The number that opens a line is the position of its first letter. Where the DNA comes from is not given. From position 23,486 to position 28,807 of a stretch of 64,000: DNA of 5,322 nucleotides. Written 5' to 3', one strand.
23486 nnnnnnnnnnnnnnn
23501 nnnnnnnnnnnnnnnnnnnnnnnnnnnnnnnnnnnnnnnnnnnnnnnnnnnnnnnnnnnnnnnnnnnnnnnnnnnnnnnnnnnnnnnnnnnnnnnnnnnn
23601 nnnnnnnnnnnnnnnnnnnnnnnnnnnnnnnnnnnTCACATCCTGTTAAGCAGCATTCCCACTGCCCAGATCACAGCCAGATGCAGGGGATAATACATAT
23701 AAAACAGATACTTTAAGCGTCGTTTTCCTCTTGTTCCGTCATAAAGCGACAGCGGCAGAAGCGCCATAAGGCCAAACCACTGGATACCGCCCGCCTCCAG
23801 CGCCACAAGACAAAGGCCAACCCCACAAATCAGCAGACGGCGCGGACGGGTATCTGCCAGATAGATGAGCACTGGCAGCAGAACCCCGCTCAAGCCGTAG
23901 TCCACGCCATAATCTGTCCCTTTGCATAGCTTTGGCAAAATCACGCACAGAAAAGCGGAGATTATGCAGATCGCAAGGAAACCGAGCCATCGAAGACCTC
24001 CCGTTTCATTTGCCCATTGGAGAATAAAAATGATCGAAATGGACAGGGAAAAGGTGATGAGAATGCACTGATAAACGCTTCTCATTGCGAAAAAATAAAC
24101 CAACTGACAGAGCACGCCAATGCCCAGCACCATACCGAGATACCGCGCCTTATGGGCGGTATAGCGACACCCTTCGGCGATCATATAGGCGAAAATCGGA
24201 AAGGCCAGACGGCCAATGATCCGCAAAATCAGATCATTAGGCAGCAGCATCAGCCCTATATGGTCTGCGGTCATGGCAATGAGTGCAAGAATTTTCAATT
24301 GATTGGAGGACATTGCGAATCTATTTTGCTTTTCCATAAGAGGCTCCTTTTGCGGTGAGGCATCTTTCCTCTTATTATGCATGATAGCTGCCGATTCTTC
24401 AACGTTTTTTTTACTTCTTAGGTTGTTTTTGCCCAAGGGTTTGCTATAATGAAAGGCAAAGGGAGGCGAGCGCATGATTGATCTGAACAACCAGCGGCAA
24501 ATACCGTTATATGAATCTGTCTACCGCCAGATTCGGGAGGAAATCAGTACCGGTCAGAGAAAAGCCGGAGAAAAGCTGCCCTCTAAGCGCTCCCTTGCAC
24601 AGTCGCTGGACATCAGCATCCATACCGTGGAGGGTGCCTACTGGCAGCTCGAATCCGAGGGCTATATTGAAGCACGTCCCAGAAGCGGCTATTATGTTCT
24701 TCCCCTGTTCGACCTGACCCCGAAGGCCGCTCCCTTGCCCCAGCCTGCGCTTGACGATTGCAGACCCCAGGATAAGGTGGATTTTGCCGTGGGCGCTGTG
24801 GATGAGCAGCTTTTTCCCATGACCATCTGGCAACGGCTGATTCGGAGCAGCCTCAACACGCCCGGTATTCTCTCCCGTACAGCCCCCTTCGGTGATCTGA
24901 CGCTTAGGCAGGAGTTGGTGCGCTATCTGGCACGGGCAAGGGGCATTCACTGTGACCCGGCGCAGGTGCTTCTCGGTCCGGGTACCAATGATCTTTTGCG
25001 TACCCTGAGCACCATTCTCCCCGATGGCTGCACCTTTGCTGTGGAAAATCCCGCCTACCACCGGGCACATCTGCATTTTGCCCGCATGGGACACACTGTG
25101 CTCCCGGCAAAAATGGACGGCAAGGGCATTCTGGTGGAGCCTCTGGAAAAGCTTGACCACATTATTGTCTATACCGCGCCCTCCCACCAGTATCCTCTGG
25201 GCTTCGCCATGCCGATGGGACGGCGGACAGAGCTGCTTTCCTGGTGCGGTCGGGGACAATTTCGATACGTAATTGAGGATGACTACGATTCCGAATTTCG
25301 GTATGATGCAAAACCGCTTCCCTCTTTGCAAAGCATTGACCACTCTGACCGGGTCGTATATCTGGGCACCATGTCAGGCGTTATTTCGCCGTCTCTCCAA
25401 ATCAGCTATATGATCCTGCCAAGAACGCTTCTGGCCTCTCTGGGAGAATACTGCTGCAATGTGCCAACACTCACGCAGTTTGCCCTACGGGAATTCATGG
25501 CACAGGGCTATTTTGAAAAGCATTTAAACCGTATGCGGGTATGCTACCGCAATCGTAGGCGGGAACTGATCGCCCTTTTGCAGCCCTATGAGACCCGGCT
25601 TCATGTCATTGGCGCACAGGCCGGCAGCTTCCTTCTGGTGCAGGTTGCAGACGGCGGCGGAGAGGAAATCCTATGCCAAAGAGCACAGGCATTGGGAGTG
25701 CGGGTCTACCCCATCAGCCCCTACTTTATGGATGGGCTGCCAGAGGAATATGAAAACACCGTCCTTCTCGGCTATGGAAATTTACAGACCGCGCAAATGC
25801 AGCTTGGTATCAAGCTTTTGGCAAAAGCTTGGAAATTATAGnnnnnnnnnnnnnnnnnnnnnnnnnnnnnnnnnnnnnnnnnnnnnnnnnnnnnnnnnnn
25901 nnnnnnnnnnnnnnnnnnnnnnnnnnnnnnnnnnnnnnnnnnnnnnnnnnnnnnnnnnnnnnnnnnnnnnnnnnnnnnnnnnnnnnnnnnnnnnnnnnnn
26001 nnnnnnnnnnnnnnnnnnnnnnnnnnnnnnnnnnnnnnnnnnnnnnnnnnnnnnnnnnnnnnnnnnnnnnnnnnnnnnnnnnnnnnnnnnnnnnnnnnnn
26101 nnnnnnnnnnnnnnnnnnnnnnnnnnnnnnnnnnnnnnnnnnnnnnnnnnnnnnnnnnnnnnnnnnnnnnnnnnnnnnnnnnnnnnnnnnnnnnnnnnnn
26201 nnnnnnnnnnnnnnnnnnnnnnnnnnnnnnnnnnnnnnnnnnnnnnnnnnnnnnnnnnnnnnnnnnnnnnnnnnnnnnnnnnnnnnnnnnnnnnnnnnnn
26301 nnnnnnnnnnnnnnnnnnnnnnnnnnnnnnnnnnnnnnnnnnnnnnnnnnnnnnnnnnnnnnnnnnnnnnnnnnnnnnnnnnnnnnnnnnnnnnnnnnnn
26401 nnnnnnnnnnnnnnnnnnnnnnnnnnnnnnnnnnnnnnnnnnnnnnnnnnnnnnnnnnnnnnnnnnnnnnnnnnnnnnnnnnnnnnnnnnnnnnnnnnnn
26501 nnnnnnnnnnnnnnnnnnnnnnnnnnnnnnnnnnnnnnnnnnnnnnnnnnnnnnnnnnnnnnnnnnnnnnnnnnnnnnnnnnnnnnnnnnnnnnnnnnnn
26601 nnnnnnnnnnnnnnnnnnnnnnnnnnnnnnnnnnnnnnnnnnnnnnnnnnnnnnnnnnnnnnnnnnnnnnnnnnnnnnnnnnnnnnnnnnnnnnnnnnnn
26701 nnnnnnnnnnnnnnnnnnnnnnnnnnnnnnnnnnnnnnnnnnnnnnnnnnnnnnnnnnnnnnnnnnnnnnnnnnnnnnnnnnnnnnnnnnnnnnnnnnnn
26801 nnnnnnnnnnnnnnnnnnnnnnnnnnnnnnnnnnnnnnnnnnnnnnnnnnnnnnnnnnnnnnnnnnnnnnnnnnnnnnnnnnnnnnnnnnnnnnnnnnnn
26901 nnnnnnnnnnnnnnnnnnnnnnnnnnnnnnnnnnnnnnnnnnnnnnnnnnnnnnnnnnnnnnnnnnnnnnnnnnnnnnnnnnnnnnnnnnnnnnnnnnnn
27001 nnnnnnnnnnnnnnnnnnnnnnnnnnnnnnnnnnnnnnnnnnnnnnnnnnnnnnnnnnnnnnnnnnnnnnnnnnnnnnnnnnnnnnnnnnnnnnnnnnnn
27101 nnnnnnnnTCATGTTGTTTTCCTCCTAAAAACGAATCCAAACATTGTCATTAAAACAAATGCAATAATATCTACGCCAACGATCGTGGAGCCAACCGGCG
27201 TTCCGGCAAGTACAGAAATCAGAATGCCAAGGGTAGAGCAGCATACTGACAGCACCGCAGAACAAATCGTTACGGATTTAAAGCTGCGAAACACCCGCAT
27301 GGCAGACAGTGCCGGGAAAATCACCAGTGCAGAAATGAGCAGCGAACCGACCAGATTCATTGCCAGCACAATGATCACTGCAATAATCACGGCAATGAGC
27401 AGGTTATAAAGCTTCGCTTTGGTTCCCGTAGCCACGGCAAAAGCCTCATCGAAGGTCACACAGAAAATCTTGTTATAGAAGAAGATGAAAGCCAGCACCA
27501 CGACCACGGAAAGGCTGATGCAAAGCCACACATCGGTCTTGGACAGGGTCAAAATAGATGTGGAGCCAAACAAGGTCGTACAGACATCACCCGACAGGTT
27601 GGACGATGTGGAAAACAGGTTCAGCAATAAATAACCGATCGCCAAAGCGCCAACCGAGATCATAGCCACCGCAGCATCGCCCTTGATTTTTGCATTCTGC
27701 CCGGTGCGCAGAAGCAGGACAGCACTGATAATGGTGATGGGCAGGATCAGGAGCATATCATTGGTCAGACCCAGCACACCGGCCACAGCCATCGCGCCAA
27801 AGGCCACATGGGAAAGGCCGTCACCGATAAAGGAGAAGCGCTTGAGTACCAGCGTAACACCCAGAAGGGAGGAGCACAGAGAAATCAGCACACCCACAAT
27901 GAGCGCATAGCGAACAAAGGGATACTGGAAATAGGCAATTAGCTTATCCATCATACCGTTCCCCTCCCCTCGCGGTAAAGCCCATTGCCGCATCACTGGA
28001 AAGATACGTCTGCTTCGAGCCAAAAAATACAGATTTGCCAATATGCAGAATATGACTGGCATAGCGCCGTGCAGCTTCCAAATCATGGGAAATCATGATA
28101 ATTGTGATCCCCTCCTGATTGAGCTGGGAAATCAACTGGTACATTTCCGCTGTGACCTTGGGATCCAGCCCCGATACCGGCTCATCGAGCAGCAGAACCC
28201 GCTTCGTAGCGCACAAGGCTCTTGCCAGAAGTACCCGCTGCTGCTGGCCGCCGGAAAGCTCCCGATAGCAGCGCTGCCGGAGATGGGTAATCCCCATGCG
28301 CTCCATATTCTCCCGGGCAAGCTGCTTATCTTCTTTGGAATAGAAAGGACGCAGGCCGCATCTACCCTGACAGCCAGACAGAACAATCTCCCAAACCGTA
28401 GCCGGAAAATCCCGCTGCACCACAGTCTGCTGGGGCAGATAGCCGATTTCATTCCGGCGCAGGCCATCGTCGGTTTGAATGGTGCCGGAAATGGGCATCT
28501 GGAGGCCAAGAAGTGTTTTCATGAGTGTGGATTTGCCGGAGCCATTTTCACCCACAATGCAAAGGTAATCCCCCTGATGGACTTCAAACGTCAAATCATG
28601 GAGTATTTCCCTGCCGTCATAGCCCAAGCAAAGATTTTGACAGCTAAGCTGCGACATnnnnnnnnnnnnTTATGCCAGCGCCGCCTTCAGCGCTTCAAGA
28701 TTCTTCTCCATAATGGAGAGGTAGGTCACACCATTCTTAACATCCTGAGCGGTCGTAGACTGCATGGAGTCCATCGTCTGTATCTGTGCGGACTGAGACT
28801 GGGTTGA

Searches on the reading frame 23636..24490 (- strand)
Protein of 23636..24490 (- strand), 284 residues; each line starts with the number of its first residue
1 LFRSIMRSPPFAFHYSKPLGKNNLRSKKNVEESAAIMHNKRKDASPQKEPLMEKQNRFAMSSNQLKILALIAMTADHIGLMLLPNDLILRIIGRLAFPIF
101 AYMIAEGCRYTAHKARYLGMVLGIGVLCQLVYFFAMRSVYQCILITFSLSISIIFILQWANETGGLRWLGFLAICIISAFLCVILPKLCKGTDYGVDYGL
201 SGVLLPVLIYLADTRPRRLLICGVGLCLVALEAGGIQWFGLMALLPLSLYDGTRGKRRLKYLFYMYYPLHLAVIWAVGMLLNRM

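Call 46: search_protein_families(library=pfam, proteins=[window:23636-24490:-])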
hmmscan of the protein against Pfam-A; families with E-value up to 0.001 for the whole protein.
window:23636-24490:- (284 aa): 1 family
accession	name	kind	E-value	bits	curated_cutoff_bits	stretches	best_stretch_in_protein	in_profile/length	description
PF05857.17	TraX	-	1.7e-32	113.6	25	1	61-277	1-216/217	TraX protein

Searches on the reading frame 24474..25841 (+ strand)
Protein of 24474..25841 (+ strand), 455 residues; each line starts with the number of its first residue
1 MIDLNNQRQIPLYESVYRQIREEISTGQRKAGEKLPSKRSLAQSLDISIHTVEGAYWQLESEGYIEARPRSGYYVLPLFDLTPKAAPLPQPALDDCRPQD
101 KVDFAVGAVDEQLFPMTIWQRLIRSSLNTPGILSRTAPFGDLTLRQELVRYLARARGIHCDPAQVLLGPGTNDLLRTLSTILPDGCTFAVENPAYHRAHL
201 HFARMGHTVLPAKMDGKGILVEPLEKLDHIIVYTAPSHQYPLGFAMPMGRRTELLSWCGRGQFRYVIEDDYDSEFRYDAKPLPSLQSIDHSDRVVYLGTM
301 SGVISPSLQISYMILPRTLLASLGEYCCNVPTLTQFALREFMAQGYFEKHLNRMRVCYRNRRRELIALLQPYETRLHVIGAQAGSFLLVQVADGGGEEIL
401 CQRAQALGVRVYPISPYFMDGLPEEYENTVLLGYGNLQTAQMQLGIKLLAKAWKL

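Call 46: search_protein_families(library=pfam, proteins=[window:24474-25841:+])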
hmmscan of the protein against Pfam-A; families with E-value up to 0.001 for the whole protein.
window:24474-25841:+ (455 aa): 1 family
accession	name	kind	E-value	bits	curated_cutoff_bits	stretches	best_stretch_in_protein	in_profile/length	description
PF00392.27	GntR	-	2.5e-16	59.5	27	1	12-75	1-64/64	Bacterial regulatory proteins, gntR family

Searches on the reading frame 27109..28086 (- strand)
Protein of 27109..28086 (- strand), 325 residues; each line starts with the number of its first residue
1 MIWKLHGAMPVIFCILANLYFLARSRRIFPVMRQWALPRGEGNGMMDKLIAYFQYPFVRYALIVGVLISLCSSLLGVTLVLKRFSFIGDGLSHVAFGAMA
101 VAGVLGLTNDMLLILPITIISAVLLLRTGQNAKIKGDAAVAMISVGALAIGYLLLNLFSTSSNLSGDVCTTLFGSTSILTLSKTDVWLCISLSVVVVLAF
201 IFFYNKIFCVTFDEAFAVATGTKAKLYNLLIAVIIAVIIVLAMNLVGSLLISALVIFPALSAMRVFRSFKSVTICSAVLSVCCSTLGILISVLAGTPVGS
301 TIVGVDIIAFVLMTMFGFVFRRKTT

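Call 46: search_protein_families(library=pfam, proteins=[window:27109-28086:-])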
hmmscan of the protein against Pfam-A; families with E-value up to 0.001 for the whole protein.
window:27109-28086:- (325 aa): 1 family
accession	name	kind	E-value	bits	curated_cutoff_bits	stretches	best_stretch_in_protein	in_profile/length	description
PF00950.22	ABC-3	-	7.8e-46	157.1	20.1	1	54-316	1-257/258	ABC 3 transport family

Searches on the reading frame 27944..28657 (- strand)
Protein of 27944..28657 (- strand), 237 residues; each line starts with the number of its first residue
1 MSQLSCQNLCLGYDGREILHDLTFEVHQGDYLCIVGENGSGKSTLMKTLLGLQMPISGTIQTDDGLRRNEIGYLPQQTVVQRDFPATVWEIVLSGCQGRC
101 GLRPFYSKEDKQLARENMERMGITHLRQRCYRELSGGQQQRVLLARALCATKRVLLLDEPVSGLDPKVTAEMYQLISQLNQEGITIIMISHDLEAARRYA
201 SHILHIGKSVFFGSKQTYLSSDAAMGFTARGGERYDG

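Call 46: search_protein_families(library=pfam, proteins=[window:27944-28657:-])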
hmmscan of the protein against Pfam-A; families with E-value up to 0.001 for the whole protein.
window:27944-28657:- (237 aa): 6 families
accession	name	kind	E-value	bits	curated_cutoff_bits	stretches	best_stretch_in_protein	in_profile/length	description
PF00005.33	ABC_tran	-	4.8e-31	108.6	25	1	19-161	1-136/137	ABC transporter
PF13304.12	AAA_21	-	7.6e-16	59.5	27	2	117-193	221-300/304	AAA domain, putative AbiEii toxin, Type IV TA system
PF02463.25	SMC_N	-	9.9e-07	28.8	40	1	31-195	26-201/220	RecF/RecN/SMC N terminal domain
PF13479.12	AAA_24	-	6.4e-05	23.3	27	0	32-77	5-45/195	AAA domain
PF13401.12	AAA_22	-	8.1e-05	23.4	27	1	31-190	7-122/130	AAA domain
PF13555.12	AAA_29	-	0.00011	22.3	27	1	21-50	14-43/61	P-loop containing region of AAA domain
